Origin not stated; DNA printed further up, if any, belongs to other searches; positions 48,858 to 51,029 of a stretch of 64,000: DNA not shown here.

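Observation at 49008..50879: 623-aa surface protein built from about 11 tandem 26-residue repeats with a peptidoglycan-binding anchor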

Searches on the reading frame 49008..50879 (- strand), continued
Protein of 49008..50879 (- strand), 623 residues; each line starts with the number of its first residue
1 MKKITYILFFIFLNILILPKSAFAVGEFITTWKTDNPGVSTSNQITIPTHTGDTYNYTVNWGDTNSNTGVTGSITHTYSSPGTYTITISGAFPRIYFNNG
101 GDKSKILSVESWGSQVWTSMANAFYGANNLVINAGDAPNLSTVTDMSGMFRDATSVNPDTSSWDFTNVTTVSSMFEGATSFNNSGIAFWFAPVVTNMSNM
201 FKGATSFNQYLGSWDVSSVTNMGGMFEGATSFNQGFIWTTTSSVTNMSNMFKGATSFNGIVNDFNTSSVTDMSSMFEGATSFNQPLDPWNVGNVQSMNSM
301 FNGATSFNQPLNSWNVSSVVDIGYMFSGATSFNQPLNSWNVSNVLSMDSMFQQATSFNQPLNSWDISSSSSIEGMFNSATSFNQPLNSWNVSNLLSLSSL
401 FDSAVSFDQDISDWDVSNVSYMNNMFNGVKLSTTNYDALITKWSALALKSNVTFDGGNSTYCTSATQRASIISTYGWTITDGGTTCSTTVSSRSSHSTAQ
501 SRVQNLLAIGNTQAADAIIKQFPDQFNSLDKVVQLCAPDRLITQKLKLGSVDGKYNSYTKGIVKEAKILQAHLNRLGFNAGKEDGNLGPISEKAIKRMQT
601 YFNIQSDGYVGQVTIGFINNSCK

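Call 10: find_encoding_contigs(protein=P0001, flank=10000, max_places=3)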
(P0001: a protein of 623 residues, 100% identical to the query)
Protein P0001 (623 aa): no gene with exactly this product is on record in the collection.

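Call 12: find_related_loci(query=window:49008-50879:-, collection=genome_contigs, flank=8000)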
Query window:49008-50879:- (623 aa) in genome_contigs; peptide patterns used: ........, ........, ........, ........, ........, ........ (x = any residue, [..] = any of these).
101 stretches matched a pattern; 98 encode a relative of the query (tblastn E <= 1e-3); the best 80 are kept; 76 distinct loci.
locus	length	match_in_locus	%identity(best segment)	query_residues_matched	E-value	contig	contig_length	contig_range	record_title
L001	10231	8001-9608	43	24-487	1e-122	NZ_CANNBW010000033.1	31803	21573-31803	Uncultured Tenacibaculum sp. isolate 4-641-3Z.fasta NODE_33, whole genome shotgun sequence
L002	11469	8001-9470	46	3-492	2e-122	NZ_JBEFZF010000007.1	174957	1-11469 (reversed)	Spongiivirga sp. MCCC 1A20706 NODE_7_length_174957_cov_34.933143_cov_34.933143, whole genome shotgun sequence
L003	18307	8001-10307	46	11-486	3e-122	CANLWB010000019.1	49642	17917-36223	uncultured Flavobacteriaceae bacterium isolate 2-674-G.fasta genome assembly, contig: NODE_19, whole genome shotgun sequ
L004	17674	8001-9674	42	7-483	4e-119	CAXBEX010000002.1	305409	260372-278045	MAG TPA_asm: uncultured Colwellia sp. isolate ERR2762171_concoct_228 genome assembly, contig: ERZ3422408.32, whole genom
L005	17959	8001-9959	38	1-567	2e-118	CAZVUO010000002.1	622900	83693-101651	MAG TPA_asm: uncultured bacterium isolate binchicken_co22_256 genome assembly, contig: NODE_2_length_622900_cov_785.8626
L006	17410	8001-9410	46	28-486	2e-116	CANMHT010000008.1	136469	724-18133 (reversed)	uncultured Polaribacter sp. isolate 4-600-3Z.fasta genome assembly, contig: NODE_8, whole genome shotgun sequence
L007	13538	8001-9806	38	1-499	2e-115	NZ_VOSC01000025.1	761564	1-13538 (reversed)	Seonamhaeicola algicola strain Gy8 scaffold3, whole genome shotgun sequence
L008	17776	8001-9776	38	1-493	4e-112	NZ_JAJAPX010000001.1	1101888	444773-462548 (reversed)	Tamlana sargassicola strain 62-3 NODE_1_length_1101888_cov_51.393516, whole genome shotgun sequence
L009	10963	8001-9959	48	33-486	2e-111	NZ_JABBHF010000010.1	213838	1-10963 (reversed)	Flavivirga algicola strain Y03 scaffold_10, whole genome shotgun sequence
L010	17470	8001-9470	42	9-473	1e-109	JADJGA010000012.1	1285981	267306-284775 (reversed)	MAG: Saprospiraceae bacterium isolate Bjer_18-Q3-R1-45_MAXAC.214 tig00199946-10-12845960, whole genome shotgun sequence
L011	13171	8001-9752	36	1-487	4e-106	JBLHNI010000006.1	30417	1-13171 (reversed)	MAG: Maribacter sp. isolate 3300055726_8 Ga0535650_0001723, whole genome shotgun sequence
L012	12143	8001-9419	43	139-562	7e-96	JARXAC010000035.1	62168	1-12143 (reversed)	MAG: Flavobacterium sp. isolate D14.bin.25 k141_63077, whole genome shotgun sequence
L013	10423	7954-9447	42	139-562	7e-93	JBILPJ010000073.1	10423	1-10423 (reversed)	MAG: Flavobacterium sp. isolate ME2018-01-19_3300042384_group8_bin114 Rohwer_bin909_scaffold_2726_c1, whole genome shotg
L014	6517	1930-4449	51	9-563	6e-92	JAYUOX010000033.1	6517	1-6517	MAG: Cytophagales bacterium isolate GL106_DN_concoct_198 GL106_DN_concoct_198_32, whole genome shotgun sequence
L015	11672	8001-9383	41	139-582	2e-89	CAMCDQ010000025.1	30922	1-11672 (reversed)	MAG: Chitinophaga pinensis isolate MsH-30apr19-175 genome assembly, contig: MsH-30apr19-C2318, whole genome shotgun sequ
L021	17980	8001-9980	45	22-498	7e-106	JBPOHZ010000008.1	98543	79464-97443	MAG: Candidatus Saccharimonadota bacterium isolate MAG_475 c_000000413983, whole genome shotgun sequence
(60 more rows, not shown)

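Call 17: find_encoding_contigs(protein=P0039, flank=5000, max_places=3)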
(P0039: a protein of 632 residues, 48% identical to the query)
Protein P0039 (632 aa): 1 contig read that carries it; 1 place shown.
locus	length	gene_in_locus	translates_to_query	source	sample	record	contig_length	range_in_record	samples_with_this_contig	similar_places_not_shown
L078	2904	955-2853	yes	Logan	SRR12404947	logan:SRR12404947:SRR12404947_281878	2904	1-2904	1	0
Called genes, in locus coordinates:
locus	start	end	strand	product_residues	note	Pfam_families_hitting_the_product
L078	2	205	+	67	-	?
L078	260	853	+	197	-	-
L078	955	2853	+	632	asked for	PF03382:DUF285, PF01471:PG_binding_1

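Call 32: predict_structure(alignment_id=A1)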
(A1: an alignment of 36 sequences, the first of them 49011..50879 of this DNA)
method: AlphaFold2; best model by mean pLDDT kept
length: 623 residues; sequences in the alignment: 36
mean_pLDDT: 85.3   pTM: 0.73
mean pLDDT of the five models: 85.3, 85.1, 84.4, 84.2, 83.9
residues with pLDDT >= 90: 436; 70-90: 59; 50-70: 62; < 50: 66
segments of 3 or more residues with pLDDT < 50: 489-496, 528-561, 605-623
pLDDT, mean of each block of 10 residues (from residue 1): 82 70 72 97 97 93 97 97 97 91 98 94 98 95 97 96 95 98 90 95 97 92 98 86 97 97 95 98 96 98 98 98 98 98 98 98 97 98 97 98 98 98 98 98 98 98 97 98 76 51 69 76 57 33 30 42 57 60 52 57 47 39 33
secondary structure, 60 per line:
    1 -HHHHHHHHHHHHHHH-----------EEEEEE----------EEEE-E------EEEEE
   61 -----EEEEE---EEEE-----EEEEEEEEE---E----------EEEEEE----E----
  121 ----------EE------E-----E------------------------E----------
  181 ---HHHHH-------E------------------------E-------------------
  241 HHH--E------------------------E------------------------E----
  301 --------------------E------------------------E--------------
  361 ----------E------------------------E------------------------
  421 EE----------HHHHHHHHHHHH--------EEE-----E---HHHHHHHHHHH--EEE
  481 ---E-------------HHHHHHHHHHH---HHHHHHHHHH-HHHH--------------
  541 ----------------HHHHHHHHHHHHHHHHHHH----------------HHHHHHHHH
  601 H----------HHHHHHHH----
elements in order: H2-16 E28-33 E44-47 E56-60 E66-70 E74-77 E83-91 E106-111 H184-188 H433-444 E453-455 H465-475 E478-480 H498-508 H512-521 H523-526 H557-575 H592-601 H612-619
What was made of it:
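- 50808..50879 (-): Signal peptide, aa 1-24 (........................, AxA cleavage site, no lipobox). AF2 predicts a helix at residues 2-16 (call 32).
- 50514..50807 (-): N-terminal beta domain, aa 25-122. It is PKD-related (NWGD and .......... motifs) and leads into the first repeat. Seven beta strands with pLDDT >90 (call 32).
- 49608..50513 (-): Twelve tandem DUF285/PARCEL units, aa 123-424, 25 aa each (two of 26), forming the LRR-type solenoid. AF2 pLDDT 95-98 (call 32).
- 49416..49607 (-): Degenerate 13th unit plus helical C-terminal cap, aa 425-488 (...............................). Cys462 and Cys486 are conserved in the family. AF2 helices 433-444 and 465-475, pLDDT about 98 (call 32).
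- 49275..49415 (-): Ser/Thr-rich and short helical linker, aa 489-535. Low to medium pLDDT (call 32).
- On Leucine-rich-repeat (LRR) solenoid fold / 'BspA-like' in NCBI naming: AF2 gives pLDDT 95-98 across the array (call 32).
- Solenoid fold: AF2 pLDDT >90 for aa 28-488 (call 32).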

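Call 35: fold_search(model_id=the predicted structure, library=pdb)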
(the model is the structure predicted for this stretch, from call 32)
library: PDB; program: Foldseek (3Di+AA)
matches with E <= 10: 205; with E <= 0.001: 4
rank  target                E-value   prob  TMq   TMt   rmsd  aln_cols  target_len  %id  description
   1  5zln_B                8.6e-05  0.96  0.14  0.12  18.3       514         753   10  Crystal structure of mouse TLR9 in complex with two DNAs (CpG DNA and TCGCCA DNA) (released 2018-04-25)
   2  5zln_A                1.1e-04  0.97  0.15  0.13  18.1       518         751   10  Crystal structure of mouse TLR9 in complex with two DNAs (CpG DNA and TCGCCA DNA) (released 2018-04-25)
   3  3wpg_A                3.5e-04  0.91  0.14  0.13  17.5       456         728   12  Crystal structure of mouse TLR9 in complex with inhibitory DNA4084 (form 1) (released 2015-02-11)
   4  4qdh_A                6.9e-04  0.97  0.16  0.22  16.6       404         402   10  Crystal Structure of the C-terminal Domain of Mouse TLR9 (released 2014-06-11)
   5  5o0p_A                1.3e-03  1.00  0.21  0.39   6.6       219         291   14  Deglycosylated Nogo Receptor with native disulfide structure 6 (released 2017-10-18)
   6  5gs0_A                1.3e-03  0.97  0.18  0.17  16.7       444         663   11  Crystal structure of the complex of TLR3 and bi-specific diabody (released 2016-10-12)
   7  2z81_A                1.6e-03  0.99  0.17  0.19  12.8       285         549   15  Crystal structure of the TLR1-TLR2 heterodimer induced by binding of a tri-acylated lipopeptide (released 2007-10-02)
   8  7r86_A                2.8e-03  1.00  0.21  0.40   6.9       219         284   12  Structure of mouse BAI1 (ADGRB1) in complex with mouse Nogo receptor (RTN4R) (released 2021-11-10)
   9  5o0o_F                3.2e-03  1.00  0.19  0.34   7.8       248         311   12  Deglycosylated Nogo Receptor with native disulfide structure 5 (released 2017-10-18)
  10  1ziw_A                3.2e-03  0.80  0.17  0.16  18.1       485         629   10  Human Toll-like Receptor 3 extracellular domain structure (released 2005-06-28)
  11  5o0o_A                4.2e-03  1.00  0.18  0.32  11.5       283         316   11  Deglycosylated Nogo Receptor with native disulfide structure 5 (released 2017-10-18)
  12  5lfn_A                6.0e-03  0.92  0.15  0.24  12.0       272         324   13  Crystal structure of human chondroadherin (released 2016-12-28)
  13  5o0q_D                6.9e-03  1.00  0.19  0.35   9.3       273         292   10  Deglycosylated Nogo Receptor with native disulfide structure (released 2017-10-18)
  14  5o0q_A                9.1e-03  1.00  0.21  0.39   6.3       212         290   12  Deglycosylated Nogo Receptor with native disulfide structure (released 2017-10-18)
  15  5iyx_A                9.6e-03  0.38  0.15  0.16  16.5       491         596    9  Crystal structure of the Arabidopsis receptor kinase HAESA in complex with the peptide hormone IDA and the co-receptor (released 2016-04-20)
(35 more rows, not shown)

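Call 42: find_encoding_contigs(protein=P0121, flank=8000, max_places=2)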
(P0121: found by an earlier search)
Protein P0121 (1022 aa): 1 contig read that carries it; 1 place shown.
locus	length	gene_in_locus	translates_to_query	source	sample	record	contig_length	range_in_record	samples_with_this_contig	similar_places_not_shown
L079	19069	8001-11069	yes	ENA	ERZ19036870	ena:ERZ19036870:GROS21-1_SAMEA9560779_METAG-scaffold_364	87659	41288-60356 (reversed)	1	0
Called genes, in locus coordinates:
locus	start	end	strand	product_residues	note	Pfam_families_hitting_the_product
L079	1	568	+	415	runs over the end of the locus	PF00817:IMS, PF11799:IMS_C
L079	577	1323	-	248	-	PF01978:TrmB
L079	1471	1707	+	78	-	-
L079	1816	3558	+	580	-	-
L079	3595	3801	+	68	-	PF12844:HTH_19, PF01381:HTH_3, PF13560:HTH_31 (weak)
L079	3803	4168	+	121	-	-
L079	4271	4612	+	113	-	-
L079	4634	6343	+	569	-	PF02683:DsbD_TM (weak), PF13386:DsbD_2 (weak), PF08534:Redoxin, PF00578:AhpC-TSA, PF13905:Thioredoxin_8 (weak), PF17991:Thioredoxin_10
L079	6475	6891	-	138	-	PF00903:Glyoxalase, PF22677:Ble-like_N (faint)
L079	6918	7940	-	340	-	PF01594:AI-2E_transport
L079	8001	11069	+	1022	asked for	PF00801:PKD (faint), PF18911:PKD_4 (faint), PF03382:DUF285, PF01471:PG_binding_1 (weak)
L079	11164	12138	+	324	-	PF01381:HTH_3 (weak), PF12844:HTH_19 (faint), PF13443:HTH_26 (faint), PF13560:HTH_31 (faint)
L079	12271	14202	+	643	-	PF04542:Sigma70_r2 (weak), PF04545:Sigma70_r4, PF08281:Sigma70_r4_2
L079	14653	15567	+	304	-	PF00892:EamA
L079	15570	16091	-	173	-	PF09990:DUF2231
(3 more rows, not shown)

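Call 43: find_encoding_contigs(protein=P0087, flank=8000, max_places=2)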
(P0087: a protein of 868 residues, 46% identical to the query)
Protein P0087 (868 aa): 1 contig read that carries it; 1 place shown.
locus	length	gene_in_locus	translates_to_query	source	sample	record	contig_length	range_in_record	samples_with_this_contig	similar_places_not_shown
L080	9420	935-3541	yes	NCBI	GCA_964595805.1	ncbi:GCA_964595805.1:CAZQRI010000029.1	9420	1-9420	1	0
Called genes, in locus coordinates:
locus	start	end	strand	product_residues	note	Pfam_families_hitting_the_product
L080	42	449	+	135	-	PF08818:DUF1801 (weak)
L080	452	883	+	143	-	PF08327:AHSA1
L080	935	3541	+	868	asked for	PF03382:DUF285, PF18998:Flg_new_2, PF01471:PG_binding_1 (faint)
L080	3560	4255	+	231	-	PF00160:Pro_isomerase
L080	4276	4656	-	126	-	-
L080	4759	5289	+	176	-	PF02600:DsbB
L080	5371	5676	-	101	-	-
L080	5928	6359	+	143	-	PF02381:MraZ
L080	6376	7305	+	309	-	PF01795:Methyltransf_5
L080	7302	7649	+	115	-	-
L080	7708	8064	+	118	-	-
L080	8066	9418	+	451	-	?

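Call 65: search_protein_families(library=pfam, alignment_id=A1, max_evalue=0.001)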
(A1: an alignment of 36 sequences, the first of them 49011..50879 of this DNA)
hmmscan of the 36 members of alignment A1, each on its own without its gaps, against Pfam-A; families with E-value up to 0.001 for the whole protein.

A. member 1, window:49011-50879:- (623 aa): 4 families
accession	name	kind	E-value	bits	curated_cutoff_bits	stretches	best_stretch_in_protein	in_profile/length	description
PF03382.20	DUF285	-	9.1e-119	390.5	25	5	241-337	22-118/120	Mycoplasma protein of unknown function, DUF285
PF01471.23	PG_binding_1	-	2e-13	50.8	23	1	566-615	5-54/57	Putative peptidoglycan binding domain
PF18911.6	PKD_4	-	0.0002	21.8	27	1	49-88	29-66/85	PKD domain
PF00801.26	PKD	-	0.00096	19.6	23.5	0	51-89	26-64/80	PKD domain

B. families by the number of members that match (of 36 scanned): 18 families
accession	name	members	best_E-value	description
PF03382.20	DUF285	36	0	Mycoplasma protein of unknown function, DUF285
PF18911.6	PKD_4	19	5.1e-14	PKD domain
PF00801.26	PKD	16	1.8e-11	PKD domain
PF18962.6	Por_Secre_tail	14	2.6e-15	Secretion system C-terminal sorting domain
PF01471.23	PG_binding_1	5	1.8e-14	Putative peptidoglycan binding domain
PF18998.6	Flg_new_2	2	2.1e-11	Divergent InlB B-repeat domain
PF12970.12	DUF3858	2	0.00029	Domain of Unknown Function with PDB structure (DUF3858)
PF01833.30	TIG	1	2.7e-12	IPT/TIG domain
PF05589.17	DUF768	1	1.6e-10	Protein of unknown function (DUF768)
PF02412.23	TSP_3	1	7.8e-09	Thrombospondin type 3 repeat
PF00028.23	Cadherin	1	4.8e-06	Cadherin domain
PF24803.1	DUF7704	1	0.00011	Domain of unknown function (DUF7704)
PF18300.7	DUF5604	1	0.00019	Domain of unknown function (DUF5604)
PF18694.6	TDP-43_N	1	0.00028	TAR DNA-binding protein 43, N-terminal domain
PF22408.1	PsV_CP_C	1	0.00042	PsV, capsid protein, C-terminal domain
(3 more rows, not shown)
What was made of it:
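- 14 of 36 have a T9SS sorting domain and 5 of 36 have PG_binding_1 (call 65).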

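Call 78: search_protein_families(library=pfam, proteins=[P0016, P0039, P0014, P0007], max_evalue=0.01)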
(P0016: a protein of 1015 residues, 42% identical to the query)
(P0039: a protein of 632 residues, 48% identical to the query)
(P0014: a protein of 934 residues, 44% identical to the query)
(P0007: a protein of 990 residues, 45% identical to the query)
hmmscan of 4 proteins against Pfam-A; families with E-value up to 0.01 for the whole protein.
P0016 (1015 aa): 5 families
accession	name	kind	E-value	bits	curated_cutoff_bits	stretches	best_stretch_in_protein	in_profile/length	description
PF03382.20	DUF285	-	2e-170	557.2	25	6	708-814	3-109/120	Mycoplasma protein of unknown function, DUF285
PF18911.6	PKD_4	-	1.2e-08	35.3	27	2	40-90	18-66/85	PKD domain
PF00801.26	PKD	-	2.2e-07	31.2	23.5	2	51-91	26-64/80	PKD domain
PF01471.23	PG_binding_1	-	3.4e-07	30.8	23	1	946-1007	2-55/57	Putative peptidoglycan binding domain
PF13785.11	DUF4178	-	0.0021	18.7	25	0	79-124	89-131/136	Domain of unknown function (DUF4178)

P0039 (632 aa): 4 families
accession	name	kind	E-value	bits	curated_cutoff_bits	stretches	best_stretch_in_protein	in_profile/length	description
PF03382.20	DUF285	-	4.7e-135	443.1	25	5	172-282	5-116/120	Mycoplasma protein of unknown function, DUF285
PF01471.23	PG_binding_1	-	2.9e-11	43.8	23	1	576-626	7-57/57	Putative peptidoglycan binding domain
PF18911.6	PKD_4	-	0.0013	19.2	27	1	51-87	32-66/85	PKD domain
PF00801.26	PKD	-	0.0031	17.9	23.5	1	51-88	27-64/80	PKD domain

P0014 (934 aa): 4 families
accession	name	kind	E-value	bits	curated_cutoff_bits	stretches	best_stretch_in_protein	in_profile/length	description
PF03382.20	DUF285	-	3.6e-220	717.8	25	6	680-784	13-117/120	Mycoplasma protein of unknown function, DUF285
PF18962.6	Por_Secre_tail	-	4.3e-11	43.4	27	1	867-932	1-74/75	Secretion system C-terminal sorting domain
PF18911.6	PKD_4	-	7.1e-09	36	27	2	42-83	28-67/85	PKD domain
PF00801.26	PKD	-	3.6e-08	33.7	23.5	2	40-84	18-65/80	PKD domain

P0007 (990 aa): 6 families
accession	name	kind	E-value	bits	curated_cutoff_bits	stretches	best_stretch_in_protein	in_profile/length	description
PF03382.20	DUF285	-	1.6e-205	670.5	25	7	117-236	2-120/120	Mycoplasma protein of unknown function, DUF285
PF18911.6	PKD_4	-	5.1e-14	52.5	27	3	49-86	32-66/85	PKD domain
PF00801.26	PKD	-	1.7e-08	34.8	23.5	1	55-86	33-63/80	PKD domain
PF24803.1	DUF7704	-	0.00011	22.6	27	0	494-541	87-132/145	Domain of unknown function (DUF7704)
PF24912.1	SH3_TNRC18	-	0.0019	18.3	27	0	64-92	16-46/58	TNRC18-like,(4.1.1) SH3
PF23861.1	Ribophorin_II_2nd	-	0.0066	17.1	23.4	0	862-902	58-98/105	Ribophorin II second domain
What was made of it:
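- On PKD domain (PF00801 / PF18911): Homologues with the same N-domain reach threshold, partly by summing two modules (calls 65, 78).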

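Call 79: search_protein_families(library=pfam, proteins=[L021:7524-12569:+], max_evalue=0.001)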
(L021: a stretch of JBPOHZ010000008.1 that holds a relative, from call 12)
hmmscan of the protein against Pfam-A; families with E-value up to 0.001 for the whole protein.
L021:7524-12569:+ (1682 aa): 5 families
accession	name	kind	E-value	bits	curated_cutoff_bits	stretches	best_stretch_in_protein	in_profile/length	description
PF03382.20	DUF285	-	2.8e-194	634.2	25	7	415-523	12-120/120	Mycoplasma protein of unknown function, DUF285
PF02518.31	HATPase_c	-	1.8e-20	73.8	26.4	1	1558-1666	4-110/111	Histidine kinase-, DNA gyrase B-, and HSP90-like ATPase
PF18911.6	PKD_4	-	3.9e-14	52.9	27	1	1123-1193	15-84/85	PKD domain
PF00801.26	PKD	-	9.2e-12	45.2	23.5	1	1125-1185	14-73/80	PKD domain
PF00512.31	HisKA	-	0.00085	19.8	26.9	0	1297-1323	3-29/66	His Kinase A (phospho-acceptor) domain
